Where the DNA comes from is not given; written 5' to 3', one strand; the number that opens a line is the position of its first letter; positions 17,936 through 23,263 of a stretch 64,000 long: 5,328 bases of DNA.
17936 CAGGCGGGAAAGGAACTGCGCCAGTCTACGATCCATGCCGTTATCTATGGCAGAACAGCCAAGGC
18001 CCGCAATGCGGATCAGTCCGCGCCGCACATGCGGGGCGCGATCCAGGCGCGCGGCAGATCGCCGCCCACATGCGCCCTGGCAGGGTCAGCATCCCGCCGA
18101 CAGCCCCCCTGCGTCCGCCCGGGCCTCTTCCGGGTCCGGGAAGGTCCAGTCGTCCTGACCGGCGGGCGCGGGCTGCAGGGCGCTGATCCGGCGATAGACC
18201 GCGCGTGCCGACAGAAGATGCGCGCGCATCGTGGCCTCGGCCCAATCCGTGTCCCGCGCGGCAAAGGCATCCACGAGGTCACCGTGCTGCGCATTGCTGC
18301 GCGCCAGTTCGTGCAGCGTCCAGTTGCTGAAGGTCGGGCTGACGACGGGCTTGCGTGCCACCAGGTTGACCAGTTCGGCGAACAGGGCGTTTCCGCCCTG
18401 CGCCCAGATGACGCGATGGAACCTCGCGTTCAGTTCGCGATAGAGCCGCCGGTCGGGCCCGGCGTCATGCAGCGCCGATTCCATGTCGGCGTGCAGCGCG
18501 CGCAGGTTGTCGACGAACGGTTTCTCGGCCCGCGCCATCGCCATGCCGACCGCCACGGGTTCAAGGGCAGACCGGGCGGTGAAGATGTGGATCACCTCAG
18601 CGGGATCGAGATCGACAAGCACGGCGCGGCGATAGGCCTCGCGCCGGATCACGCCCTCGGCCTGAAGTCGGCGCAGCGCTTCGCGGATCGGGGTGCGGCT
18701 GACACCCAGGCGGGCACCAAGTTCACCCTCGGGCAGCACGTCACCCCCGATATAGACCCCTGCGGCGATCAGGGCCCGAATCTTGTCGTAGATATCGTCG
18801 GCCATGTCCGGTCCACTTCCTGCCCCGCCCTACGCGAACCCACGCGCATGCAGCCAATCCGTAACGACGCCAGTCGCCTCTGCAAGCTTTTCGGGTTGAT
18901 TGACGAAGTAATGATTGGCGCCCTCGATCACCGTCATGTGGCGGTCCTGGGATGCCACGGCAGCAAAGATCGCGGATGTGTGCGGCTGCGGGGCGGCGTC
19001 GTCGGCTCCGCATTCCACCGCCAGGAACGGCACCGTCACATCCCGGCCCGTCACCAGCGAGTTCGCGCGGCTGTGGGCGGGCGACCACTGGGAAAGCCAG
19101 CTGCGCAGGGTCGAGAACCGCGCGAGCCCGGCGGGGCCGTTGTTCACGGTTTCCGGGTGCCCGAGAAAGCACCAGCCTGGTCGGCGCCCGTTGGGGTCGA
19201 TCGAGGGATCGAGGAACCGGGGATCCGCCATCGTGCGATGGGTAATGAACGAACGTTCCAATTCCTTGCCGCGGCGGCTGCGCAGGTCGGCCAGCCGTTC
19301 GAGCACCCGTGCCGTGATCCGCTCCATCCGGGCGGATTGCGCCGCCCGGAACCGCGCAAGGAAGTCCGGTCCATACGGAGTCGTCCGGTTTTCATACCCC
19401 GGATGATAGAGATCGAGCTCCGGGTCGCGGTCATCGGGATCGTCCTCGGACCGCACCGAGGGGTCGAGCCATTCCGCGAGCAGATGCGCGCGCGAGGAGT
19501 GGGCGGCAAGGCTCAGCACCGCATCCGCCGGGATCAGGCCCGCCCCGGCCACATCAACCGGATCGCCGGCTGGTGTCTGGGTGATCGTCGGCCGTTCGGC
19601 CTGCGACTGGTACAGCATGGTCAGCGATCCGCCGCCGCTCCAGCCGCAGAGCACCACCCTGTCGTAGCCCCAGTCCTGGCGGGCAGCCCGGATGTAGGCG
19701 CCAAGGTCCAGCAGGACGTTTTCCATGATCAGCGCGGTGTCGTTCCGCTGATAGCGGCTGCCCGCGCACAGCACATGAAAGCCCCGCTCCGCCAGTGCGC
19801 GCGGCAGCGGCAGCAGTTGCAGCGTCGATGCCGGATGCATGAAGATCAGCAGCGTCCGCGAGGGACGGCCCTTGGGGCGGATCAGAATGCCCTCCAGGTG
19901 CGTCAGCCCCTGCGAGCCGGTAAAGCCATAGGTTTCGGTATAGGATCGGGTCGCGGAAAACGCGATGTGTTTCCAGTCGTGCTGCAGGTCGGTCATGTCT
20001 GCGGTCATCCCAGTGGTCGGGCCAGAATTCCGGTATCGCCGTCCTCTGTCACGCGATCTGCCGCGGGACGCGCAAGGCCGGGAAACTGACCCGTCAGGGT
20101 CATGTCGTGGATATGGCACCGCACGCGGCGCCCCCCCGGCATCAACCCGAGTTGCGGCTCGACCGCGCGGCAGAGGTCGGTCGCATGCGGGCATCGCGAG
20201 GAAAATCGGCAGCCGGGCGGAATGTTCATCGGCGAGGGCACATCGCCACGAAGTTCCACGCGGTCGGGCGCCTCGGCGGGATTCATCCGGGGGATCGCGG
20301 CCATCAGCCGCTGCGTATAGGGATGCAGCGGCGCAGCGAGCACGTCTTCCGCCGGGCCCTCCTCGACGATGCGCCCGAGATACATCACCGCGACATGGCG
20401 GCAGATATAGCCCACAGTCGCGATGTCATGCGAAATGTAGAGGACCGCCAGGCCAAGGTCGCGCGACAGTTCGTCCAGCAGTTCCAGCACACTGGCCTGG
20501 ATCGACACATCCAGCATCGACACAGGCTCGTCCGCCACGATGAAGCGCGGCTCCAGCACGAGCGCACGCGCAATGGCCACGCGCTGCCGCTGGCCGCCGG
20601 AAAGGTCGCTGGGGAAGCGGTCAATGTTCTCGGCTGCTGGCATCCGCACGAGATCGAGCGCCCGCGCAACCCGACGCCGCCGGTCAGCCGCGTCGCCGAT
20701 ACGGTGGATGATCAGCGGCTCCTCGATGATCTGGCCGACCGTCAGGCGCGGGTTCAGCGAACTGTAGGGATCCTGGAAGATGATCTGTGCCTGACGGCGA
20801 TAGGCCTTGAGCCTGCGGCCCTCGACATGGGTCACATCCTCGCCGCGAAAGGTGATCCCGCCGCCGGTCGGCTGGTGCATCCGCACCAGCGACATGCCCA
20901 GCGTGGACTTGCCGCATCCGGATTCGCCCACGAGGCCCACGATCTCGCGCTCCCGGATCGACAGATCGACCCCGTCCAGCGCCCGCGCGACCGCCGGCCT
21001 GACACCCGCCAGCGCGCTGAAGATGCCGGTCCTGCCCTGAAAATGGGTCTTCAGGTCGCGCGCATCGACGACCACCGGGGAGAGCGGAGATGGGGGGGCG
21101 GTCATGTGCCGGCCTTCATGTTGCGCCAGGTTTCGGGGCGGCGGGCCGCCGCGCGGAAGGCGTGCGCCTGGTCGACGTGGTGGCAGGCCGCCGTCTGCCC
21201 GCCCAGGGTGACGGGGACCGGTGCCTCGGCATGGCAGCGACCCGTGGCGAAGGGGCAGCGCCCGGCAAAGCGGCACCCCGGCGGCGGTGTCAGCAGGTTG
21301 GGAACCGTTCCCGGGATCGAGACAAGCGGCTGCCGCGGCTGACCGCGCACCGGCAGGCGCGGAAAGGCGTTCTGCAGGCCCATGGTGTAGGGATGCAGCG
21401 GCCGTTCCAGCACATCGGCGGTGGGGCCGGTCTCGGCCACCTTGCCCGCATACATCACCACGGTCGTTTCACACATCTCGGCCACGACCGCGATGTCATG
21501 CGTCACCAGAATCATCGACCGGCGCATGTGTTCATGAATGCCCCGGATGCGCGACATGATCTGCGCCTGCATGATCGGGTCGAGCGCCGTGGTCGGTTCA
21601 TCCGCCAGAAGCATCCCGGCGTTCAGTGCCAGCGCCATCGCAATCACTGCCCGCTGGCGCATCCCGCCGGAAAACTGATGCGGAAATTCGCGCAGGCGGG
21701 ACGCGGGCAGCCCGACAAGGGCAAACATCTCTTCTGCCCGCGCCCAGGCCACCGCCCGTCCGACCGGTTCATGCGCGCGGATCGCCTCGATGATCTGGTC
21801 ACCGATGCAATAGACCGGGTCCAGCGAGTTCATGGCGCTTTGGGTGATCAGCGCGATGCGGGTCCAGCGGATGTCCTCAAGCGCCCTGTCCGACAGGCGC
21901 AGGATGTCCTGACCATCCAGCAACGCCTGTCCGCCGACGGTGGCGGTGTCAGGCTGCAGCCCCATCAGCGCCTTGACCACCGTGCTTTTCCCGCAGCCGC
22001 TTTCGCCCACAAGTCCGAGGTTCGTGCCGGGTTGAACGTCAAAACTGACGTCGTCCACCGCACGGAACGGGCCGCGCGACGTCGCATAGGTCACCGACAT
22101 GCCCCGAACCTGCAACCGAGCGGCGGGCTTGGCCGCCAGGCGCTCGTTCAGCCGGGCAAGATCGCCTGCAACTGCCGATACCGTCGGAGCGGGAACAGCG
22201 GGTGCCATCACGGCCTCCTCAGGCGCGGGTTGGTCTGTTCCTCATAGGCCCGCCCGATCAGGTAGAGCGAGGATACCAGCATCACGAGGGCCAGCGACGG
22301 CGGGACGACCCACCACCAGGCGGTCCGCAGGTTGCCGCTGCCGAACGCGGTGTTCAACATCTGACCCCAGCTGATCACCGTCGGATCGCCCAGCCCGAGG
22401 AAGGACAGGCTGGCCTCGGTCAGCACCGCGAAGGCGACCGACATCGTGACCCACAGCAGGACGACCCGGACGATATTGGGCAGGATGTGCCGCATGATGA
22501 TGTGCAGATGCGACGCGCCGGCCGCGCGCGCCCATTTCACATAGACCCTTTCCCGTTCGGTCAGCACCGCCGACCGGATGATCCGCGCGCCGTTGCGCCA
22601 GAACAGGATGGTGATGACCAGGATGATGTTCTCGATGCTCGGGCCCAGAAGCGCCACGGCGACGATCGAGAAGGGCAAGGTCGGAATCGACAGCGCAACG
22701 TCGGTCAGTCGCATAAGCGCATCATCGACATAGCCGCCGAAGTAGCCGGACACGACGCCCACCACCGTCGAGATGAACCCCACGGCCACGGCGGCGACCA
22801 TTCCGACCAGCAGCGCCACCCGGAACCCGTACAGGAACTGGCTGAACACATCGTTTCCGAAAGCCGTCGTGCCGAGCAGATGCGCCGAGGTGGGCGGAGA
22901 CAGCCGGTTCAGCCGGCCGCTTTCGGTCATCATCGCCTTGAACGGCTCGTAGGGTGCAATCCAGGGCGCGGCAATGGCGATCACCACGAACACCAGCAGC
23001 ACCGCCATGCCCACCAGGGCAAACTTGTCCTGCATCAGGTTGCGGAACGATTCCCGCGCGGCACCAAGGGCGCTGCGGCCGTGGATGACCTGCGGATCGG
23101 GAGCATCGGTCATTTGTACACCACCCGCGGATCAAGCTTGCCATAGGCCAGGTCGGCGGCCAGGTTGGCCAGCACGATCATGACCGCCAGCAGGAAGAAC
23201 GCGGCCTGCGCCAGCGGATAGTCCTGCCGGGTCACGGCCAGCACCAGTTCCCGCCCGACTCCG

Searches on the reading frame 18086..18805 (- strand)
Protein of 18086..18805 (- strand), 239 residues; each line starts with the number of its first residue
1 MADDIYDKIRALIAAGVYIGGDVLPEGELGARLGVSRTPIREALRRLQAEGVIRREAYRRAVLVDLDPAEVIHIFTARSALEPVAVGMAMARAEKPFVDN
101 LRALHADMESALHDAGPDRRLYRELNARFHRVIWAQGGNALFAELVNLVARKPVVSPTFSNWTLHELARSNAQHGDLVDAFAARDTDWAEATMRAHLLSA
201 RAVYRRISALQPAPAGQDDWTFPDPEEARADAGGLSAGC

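Call 65: search_protein_families(library=pfam, proteins=[window:18086-18805:-], max_evalue=0.0001)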
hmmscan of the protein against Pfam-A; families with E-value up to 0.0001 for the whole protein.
window:18086-18805:- (239 aa): 3 families
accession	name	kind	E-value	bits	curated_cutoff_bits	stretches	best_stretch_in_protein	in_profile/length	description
PF07729.17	FCD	-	1.6e-21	77.4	24.3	1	74-197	2-123/125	FCD domain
PF00392.27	GntR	-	5.5e-17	61.6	27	1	2-56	2-57/64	Bacterial regulatory proteins, gntR family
PF13412.12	HTH_24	-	4.3e-05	23.5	21.9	0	28-54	22-48/48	Winged helix-turn-helix DNA-binding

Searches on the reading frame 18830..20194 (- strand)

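Call 65: search_protein_families(library=pfam, proteins=[window:18830-20194:-], max_evalue=0.0001)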
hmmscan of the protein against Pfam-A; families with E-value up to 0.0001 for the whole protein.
window:18830-20194:- (454 aa): 1 family
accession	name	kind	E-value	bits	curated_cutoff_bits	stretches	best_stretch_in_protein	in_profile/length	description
PF12146.15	Hydrolase_4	-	3.1e-06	27.1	27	0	385-434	189-238/239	Serine aminopeptidase, S33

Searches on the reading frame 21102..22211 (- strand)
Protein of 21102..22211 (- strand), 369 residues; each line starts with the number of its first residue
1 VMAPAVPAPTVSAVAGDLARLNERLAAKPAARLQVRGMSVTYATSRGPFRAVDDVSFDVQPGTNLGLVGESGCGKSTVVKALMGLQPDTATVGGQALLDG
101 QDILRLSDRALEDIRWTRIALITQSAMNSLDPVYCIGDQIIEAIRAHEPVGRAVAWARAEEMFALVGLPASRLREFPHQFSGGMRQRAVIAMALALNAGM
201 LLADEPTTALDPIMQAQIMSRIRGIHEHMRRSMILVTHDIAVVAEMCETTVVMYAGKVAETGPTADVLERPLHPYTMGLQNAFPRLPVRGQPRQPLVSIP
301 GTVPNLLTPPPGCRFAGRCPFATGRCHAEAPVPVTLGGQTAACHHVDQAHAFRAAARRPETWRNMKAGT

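Call 65: search_protein_families(library=pfam, proteins=[window:21102-22211:-], max_evalue=0.0001)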
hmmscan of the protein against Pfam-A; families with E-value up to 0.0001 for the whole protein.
window:21102-22211:- (369 aa): 3 families
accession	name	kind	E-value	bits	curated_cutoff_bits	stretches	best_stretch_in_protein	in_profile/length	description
PF00005.33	ABC_tran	-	7.6e-26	91.8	25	1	53-208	2-137/137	ABC transporter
PF08352.17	oligo_HPY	-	2.2e-18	66.8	27.1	1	260-326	2-65/65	Oligopeptide/dipeptide transporter, C-terminal region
PF13304.12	AAA_21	-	3.9e-06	27.6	27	0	177-243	235-303/304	AAA domain, putative AbiEii toxin, Type IV TA system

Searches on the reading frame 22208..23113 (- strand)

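Call 66: search_protein_families(library=pfam, proteins=[window:22208-23113:-], max_evalue=0.0001)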
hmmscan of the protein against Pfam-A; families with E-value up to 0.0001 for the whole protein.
window:22208-23113:- (301 aa): 2 families
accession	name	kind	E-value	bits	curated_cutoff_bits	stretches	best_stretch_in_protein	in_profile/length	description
PF00528.27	BPD_transp_1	-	5.2e-24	85.4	26.4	1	116-300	2-184/184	Binding-protein-dependent transport system inner membrane component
PF12911.12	OppC_N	-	1.1e-11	44.9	23.9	1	20-62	4-43/53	N-terminal TM domain of oligopeptide transport permease C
